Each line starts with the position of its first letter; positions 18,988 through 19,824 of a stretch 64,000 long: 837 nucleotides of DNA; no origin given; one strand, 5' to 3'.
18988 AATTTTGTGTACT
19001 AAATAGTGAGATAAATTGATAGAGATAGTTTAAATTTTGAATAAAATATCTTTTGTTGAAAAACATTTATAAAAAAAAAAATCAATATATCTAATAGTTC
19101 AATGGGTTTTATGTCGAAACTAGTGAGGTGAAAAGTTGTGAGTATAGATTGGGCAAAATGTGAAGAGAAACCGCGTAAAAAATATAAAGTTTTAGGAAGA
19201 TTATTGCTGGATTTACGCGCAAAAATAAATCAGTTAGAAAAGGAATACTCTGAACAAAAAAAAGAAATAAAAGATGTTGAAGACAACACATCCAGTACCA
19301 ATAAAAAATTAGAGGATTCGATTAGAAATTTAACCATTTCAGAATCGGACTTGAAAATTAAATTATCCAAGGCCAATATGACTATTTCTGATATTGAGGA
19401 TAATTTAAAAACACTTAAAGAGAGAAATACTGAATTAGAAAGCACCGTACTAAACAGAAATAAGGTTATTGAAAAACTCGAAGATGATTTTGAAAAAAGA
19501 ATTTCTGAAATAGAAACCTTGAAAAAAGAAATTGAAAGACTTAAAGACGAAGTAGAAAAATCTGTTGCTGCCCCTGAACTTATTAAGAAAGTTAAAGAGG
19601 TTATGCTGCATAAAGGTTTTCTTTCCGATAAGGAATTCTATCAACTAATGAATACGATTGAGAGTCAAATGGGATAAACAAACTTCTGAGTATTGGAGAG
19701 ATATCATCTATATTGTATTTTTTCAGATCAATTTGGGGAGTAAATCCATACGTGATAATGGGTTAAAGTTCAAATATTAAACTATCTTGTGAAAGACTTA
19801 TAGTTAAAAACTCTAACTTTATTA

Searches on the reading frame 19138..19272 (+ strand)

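Call 30: search_protein_families(library=pfam, alignment_id=A2, max_evalue=10)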
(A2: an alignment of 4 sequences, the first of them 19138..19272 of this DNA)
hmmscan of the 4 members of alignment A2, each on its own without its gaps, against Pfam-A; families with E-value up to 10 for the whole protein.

A. member 1, window:19138-19272:+ (45 aa): 0 families

B. families by the number of members that match (of 4 scanned): 4 families
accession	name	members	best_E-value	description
PF16808.10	PKcGMP_CC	1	0.019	Coiled-coil N-terminus of cGMP-dependent protein kinase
PF04508.17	Pox_A_type_inc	1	0.019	Viral A-type inclusion protein repeat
PF25541.1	TBCA_PH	1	0.02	PH domain-containing proteins, TBCA domain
PF25498.1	DUF7912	1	0.091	Domain of unknown function (DUF7912)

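Call 105: search_protein_families(library=ncbifam, proteins=[window:19138-19272:+], max_evalue=0.1)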
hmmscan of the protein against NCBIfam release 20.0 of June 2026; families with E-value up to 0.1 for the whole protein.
window:19138-19272:+ (45 aa): 1 family
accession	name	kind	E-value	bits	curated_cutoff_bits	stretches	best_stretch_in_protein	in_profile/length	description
NF053876.1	DS32_2_antiphage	equivalog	0.011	14.8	240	1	16-37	141-162/181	NADAR family anti-phage protein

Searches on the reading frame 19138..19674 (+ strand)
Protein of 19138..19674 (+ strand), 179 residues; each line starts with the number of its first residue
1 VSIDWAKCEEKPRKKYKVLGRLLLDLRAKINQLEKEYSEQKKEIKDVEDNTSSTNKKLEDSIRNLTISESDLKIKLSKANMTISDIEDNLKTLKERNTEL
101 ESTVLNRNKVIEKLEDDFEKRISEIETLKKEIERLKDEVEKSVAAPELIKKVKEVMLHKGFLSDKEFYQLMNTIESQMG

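Call 5: search_protein_families(library=pfam, proteins=[window:19138-19674:+], max_evalue=1)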
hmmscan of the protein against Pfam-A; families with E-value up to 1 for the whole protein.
window:19138-19674:+ (179 aa): 74 families (the best 25 are shown)
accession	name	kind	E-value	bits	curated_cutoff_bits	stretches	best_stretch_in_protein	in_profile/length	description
PF12329.13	TMF_DNA_bd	-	0.00025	21.4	35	3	48-93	28-73/74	TATA element modulatory factor 1 DNA binding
PF05911.16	FPP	-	0.0004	19.2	40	1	33-157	687-811/871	Filament-like plant protein, long coiled-coil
PF08614.16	ATG16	-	0.00044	20.9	33.7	1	28-142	29-142/200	Autophagy protein 16 (ATG16)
PF19220.6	Rod_CreS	-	0.00056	19.5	100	1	26-141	25-136/359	Crescentin, rod domain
PF25443.1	ANG-1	-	0.0009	19.8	28.5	2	84-142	42-100/105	ANG-1-like domain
PF10174.14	Cast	-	0.00091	18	29.1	1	31-154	439-562/766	RIM-binding protein of the cytomatrix active zone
PF06103.16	DUF948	-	0.0013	19.3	37.2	2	99-154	23-79/89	Bacterial protein of unknown function (DUF948)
PF05377.16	FlaC_arch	-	0.002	18.9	27.8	1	111-141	2-32/55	Flagella accessory protein C (FlaC)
PF00261.25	Tropomyosin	-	0.0032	17.4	38.6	1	59-141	159-241/242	Tropomyosin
PF04977.20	DivIC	-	0.0033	17.6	28.9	1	112-150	20-58/80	Septum formation initiator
PF06160.17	EzrA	-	0.0048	15.7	39.6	1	15-142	307-433/557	Septation ring formation regulator, EzrA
PF18977.5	DUF5713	-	0.0052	17.6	27.3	0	77-131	23-78/107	Family of unknown function (DUF5713)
PF17078.10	SHE3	-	0.0054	16.9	30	1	57-145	14-102/228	SWI5-dependent HO expression protein 3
PF06657.18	Cep57_MT_bd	-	0.0059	17.5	31.3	1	108-143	14-52/77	Centrosome microtubule-binding domain of Cep57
PF09486.15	HrpB7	-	0.0065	17.4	29.7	1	5-141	6-139/157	Bacterial type III secretion protein (HrpB7)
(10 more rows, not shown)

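Call 19: search_protein_families(library=ncbifam, proteins=[window:19138-19674:+], max_evalue=0.1)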
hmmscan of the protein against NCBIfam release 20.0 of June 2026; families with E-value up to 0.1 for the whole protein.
window:19138-19674:+ (179 aa): 27 families (the best 25 are shown)
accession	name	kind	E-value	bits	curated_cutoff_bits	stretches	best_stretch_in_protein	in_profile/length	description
TIGR02168.1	SMC_prok_B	equivalog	7.2e-07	27.3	567.35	1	24-147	340-466/1181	chromosome segregation protein SMC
TIGR02169.1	SMC_prok_A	equivalog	2.4e-06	25.6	729.4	1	19-142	363-489/1165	chromosome segregation protein SMC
NF045487.1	ASRP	equivalog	2.7e-06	26.3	300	1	14-154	317-460/593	archaea-specific SMC-related protein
TIGR04523.1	Mplasa_alph_rch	subfamily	1.1e-05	23.5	270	1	25-151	514-638/745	helix-rich protein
NF041035.1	Rad50_Halo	equivalog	4.3e-05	22.1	1000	1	23-142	260-382/883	DNA double-strand break repair ATPase Rad50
NF002572.0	PRK02224.1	equivalog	7.4e-05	21.2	1087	1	25-154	203-415/888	DNA double-strand break repair ATPase Rad50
NF003034.1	PRK03918.1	equivalog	0.00015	19.9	700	1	25-153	190-316/878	DNA double-strand break repair ATPase Rad50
NF006542.0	PRK09039.1-1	equivalog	0.00026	20.1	388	1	28-148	60-183/627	peptidoglycan -binding protein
NF047363.1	Zn_ribbon_CdsZ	equivalog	0.0017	17.9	275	1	13-158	43-184/251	zinc ribbon domain regulatory protein CdsZ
TIGR04211.1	SH3_and_anchor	equivalog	0.0021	17.7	65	2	26-117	64-154/198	TIGR04211 family SH3 domain-containing protein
NF043058.1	T4SS_LegC2C7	subfamily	0.0022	17.1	350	2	9-96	166-253/348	LegC2/C7 family Dot/Icm T4SS effector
NF038218.1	IcmG_DotF_IVB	equivalog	0.0039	16.9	200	1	37-132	100-189/266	type IVB secretion system protein IcmG/DotF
NF049873.2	cytotoxin_MakE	exception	0.0044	16.1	360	1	21-96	110-185/352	alpha-pore-forming cytotoxin subunit MakE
NF038350.1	taxis_HmpF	equivalog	0.0047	15.3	200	0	26-82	244-300/553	pilus motility taxis protein HmpF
NF038071.1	lat_flg_LafA_2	exception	0.0075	15.7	365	1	31-136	110-212/284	lateral flagellin LafA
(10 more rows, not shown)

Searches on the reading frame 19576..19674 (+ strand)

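Call 29: search_protein_families(library=pfam, alignment_id=A3, max_evalue=10)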
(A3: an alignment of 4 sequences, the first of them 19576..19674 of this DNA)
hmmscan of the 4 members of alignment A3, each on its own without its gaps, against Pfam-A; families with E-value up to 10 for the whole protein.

A. member 1, window:19576-19674:+ (33 aa): 1 family
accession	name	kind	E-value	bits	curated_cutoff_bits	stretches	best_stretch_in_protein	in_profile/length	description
PF10415.14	FumaraseC_C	-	0.015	16.1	32.5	1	4-26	26-48/54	Fumarase C C-terminus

B. families by the number of members that match (of 4 scanned): 5 families
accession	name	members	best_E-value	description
PF05957.18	DUF883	1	0.00053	DUF883 N-terminal domain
PF10415.14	FumaraseC_C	1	0.015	Fumarase C C-terminus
PF11961.13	DUF3475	1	0.016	Domain of unknown function (DUF3475)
PF02527.21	GidB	1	0.031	rRNA small subunit methyltransferase G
PF14794.11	DUF4479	1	0.039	Domain of unknown function (DUF4479)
